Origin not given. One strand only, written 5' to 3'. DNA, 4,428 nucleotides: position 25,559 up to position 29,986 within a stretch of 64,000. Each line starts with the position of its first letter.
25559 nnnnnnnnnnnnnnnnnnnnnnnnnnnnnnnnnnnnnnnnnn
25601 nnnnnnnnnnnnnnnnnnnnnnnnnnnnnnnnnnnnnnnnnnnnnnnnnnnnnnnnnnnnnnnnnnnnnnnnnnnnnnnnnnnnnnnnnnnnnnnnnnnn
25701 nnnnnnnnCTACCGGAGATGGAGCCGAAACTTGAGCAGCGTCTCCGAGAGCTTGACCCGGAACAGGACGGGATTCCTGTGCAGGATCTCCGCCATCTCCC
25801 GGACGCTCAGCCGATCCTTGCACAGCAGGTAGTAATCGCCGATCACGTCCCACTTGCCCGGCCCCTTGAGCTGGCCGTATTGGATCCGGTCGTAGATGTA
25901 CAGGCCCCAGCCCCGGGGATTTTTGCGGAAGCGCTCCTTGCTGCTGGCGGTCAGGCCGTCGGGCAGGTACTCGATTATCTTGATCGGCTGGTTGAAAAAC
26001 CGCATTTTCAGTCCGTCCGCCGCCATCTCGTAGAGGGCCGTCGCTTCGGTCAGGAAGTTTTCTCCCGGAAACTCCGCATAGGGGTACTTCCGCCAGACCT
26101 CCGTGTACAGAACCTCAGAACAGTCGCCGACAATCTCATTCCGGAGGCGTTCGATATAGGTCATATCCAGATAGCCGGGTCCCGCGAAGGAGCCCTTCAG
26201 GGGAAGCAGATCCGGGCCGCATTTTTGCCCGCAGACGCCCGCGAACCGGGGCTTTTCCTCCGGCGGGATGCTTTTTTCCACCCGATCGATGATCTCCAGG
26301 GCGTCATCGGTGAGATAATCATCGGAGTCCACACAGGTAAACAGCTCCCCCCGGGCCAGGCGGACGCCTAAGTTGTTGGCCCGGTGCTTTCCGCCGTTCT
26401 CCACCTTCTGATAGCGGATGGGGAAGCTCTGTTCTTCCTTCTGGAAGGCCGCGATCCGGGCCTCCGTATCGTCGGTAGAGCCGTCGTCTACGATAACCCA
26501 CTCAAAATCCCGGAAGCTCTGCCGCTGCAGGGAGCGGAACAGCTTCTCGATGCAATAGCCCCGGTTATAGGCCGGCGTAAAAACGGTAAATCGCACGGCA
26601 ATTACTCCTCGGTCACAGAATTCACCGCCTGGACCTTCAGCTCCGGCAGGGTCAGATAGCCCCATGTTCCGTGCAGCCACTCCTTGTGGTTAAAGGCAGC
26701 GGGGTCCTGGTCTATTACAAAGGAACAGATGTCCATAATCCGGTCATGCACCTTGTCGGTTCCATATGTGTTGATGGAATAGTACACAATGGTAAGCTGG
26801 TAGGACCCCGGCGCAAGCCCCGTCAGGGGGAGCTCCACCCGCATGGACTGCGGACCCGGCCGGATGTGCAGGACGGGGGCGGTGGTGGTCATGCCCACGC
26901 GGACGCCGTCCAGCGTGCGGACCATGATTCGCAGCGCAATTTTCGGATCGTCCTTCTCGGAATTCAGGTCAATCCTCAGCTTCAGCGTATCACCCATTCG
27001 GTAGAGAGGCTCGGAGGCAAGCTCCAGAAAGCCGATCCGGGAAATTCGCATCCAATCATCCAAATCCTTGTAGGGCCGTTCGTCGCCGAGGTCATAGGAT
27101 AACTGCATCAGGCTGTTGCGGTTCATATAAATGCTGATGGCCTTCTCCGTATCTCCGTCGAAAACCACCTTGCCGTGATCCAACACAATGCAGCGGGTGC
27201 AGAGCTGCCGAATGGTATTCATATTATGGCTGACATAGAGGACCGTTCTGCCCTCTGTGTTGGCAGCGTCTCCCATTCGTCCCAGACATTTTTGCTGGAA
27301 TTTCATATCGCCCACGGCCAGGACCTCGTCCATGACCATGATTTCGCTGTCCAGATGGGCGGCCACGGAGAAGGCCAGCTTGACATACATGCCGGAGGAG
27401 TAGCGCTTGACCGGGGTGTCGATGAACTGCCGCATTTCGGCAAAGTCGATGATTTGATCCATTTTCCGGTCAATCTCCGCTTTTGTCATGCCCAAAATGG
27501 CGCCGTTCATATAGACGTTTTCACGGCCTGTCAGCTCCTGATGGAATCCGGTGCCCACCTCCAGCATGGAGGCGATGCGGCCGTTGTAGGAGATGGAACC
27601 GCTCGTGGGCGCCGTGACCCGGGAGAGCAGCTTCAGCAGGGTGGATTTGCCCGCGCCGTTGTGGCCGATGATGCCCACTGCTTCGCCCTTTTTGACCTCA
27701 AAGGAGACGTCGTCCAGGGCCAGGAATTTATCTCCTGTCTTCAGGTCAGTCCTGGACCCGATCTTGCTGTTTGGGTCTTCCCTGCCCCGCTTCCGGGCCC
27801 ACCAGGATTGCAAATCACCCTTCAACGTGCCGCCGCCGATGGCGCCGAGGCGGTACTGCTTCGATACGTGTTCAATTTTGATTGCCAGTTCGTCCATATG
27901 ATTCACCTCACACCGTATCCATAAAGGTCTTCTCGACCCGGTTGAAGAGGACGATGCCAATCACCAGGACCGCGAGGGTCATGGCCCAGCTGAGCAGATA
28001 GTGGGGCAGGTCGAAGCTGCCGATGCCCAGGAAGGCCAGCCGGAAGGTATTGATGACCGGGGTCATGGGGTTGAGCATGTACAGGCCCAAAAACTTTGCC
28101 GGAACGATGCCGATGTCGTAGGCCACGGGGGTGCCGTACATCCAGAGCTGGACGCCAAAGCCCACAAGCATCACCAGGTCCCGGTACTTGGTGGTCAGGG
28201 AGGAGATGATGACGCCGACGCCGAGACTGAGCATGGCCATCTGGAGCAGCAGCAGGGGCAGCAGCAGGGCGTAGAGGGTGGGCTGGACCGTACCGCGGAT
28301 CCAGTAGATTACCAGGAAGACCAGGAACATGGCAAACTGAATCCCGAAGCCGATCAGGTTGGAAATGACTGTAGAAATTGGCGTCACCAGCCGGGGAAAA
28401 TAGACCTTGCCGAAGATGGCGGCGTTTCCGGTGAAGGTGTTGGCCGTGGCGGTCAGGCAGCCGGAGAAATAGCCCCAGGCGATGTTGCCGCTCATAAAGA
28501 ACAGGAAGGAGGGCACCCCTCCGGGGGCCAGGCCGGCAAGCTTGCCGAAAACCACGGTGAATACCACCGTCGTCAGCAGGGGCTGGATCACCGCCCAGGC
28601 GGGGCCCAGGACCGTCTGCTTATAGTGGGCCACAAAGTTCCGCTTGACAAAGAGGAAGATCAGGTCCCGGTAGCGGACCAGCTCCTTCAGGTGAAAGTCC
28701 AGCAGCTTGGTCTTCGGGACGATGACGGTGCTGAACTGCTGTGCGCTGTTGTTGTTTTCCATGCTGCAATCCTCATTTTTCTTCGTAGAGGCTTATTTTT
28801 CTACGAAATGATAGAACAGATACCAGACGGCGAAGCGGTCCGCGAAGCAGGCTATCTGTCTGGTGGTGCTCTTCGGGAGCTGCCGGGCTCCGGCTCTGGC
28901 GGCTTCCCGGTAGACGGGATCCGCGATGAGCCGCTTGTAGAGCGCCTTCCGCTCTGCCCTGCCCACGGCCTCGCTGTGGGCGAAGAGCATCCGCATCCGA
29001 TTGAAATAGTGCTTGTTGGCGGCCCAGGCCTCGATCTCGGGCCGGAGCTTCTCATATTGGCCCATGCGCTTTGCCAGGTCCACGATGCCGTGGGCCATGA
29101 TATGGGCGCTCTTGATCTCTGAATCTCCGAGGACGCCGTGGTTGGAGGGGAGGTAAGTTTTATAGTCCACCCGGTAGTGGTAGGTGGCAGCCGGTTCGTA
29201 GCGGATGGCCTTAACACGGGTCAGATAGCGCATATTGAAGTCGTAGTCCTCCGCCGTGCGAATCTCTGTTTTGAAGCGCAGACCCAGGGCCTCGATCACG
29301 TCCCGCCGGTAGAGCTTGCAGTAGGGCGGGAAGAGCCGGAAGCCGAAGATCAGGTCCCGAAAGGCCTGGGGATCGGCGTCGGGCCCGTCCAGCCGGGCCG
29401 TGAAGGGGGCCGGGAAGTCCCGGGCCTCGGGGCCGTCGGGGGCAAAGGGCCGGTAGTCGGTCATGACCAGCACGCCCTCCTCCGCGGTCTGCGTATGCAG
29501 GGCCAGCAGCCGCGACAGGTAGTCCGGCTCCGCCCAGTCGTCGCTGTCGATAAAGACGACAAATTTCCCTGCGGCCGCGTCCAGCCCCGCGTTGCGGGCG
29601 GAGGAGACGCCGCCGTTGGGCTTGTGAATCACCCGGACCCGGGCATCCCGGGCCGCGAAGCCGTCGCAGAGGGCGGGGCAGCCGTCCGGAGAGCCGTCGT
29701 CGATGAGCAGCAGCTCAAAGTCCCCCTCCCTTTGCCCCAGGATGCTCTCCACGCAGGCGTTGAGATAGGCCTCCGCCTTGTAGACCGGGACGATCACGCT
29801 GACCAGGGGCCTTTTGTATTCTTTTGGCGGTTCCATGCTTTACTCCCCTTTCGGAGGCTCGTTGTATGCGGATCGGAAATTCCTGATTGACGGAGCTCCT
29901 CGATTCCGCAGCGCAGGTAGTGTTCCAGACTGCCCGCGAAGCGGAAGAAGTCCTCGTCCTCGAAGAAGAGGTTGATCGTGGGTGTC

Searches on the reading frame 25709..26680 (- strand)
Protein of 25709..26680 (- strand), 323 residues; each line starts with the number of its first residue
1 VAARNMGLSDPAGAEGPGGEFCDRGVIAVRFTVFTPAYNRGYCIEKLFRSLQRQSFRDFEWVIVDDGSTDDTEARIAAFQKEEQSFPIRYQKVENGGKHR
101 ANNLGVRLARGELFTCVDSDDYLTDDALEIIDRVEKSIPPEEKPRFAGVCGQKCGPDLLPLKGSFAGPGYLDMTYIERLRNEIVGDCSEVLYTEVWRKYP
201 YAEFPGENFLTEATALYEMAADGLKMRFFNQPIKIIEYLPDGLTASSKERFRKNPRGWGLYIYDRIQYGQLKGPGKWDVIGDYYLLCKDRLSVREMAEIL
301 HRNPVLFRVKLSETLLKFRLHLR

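Call 80: search_protein_families(library=pfam, proteins=[window:25709-26680:-], max_evalue=0.0001)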
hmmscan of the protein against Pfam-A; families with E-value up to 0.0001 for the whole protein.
window:25709-26680:- (323 aa): 2 families
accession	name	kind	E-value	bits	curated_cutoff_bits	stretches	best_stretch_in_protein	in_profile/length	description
PF00535.33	Glycos_transf_2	-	3.9e-23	82.6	23.3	1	32-129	1-97/168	Glycosyl transferase family 2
PF10111.15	Glyco_tranf_2_2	-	6.9e-09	36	27.3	1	40-133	12-104/276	Glycosyltransferase like family 2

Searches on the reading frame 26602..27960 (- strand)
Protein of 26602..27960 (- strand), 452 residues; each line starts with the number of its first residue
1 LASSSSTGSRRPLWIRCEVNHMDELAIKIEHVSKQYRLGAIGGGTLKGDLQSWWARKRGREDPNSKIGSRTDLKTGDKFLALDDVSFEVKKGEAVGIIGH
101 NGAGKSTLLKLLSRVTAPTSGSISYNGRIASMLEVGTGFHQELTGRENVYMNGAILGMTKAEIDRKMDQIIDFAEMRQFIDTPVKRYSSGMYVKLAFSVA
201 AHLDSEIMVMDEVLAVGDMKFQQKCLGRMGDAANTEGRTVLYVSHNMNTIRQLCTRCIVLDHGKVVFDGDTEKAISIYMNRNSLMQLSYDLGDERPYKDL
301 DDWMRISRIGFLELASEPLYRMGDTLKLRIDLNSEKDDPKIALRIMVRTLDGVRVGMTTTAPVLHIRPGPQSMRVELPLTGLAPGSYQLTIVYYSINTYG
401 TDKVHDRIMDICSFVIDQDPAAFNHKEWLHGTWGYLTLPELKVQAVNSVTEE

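Call 6: search_protein_families(library=pfam, proteins=[window:26602-27960:-], max_evalue=0.001)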
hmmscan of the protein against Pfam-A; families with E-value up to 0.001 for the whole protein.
window:26602-27960:- (452 aa): 3 families
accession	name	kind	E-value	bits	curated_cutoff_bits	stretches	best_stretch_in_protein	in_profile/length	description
PF00005.33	ABC_tran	-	5.1e-22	79.4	25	1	82-213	1-135/137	ABC transporter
PF14524.12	Wzt_C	-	2.4e-08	34.5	30.4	1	306-418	12-131/143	Wzt C-terminal domain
PF13555.12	AAA_29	-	9.8e-05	22.5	27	1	83-126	13-55/61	P-loop containing region of AAA domain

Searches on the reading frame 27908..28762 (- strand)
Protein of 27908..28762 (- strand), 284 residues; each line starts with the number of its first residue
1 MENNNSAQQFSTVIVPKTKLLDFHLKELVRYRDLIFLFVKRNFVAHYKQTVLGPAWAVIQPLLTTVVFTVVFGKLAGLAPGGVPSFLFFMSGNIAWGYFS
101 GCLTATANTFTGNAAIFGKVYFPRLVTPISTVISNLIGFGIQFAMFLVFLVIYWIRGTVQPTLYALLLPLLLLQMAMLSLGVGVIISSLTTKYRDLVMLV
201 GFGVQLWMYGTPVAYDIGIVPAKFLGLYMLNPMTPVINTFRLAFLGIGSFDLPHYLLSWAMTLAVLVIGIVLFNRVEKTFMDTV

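Call 6: search_protein_families(library=pfam, proteins=[window:27908-28762:-], max_evalue=0.001)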
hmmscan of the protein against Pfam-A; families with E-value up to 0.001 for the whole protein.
window:27908-28762:- (284 aa): 1 family
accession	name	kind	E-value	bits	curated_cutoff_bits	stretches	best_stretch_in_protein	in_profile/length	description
PF01061.29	ABC2_membrane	-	4e-16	59.6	26.9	1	35-244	3-210/211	ABC-2 type transporter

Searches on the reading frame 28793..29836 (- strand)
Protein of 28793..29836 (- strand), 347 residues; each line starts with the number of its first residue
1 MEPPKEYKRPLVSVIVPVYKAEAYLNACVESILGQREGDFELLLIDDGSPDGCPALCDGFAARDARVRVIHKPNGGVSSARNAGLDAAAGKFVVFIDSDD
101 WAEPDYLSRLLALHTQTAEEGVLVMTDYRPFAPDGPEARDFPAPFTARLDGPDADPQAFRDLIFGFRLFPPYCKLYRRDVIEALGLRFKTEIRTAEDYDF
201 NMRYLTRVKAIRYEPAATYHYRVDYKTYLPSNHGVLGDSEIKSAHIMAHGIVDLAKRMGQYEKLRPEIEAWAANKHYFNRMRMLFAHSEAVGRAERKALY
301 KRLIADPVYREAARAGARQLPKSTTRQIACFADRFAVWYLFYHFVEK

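Call 6: search_protein_families(library=pfam, proteins=[window:28793-29836:-], max_evalue=0.001)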
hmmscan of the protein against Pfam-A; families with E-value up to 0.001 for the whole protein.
window:28793-29836:- (347 aa): 3 families
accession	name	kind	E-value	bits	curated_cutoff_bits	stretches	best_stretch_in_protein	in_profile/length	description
PF00535.33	Glycos_transf_2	-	4.1e-35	121.6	23.3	1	13-184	1-167/168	Glycosyl transferase family 2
PF13641.12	Glyco_tranf_2_3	-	6.2e-14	53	27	1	12-203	3-193/230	Glycosyltransferase like family 2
PF10111.15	Glyco_tranf_2_2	-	2e-10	41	27.3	1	13-115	1-107/276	Glycosyltransferase like family 2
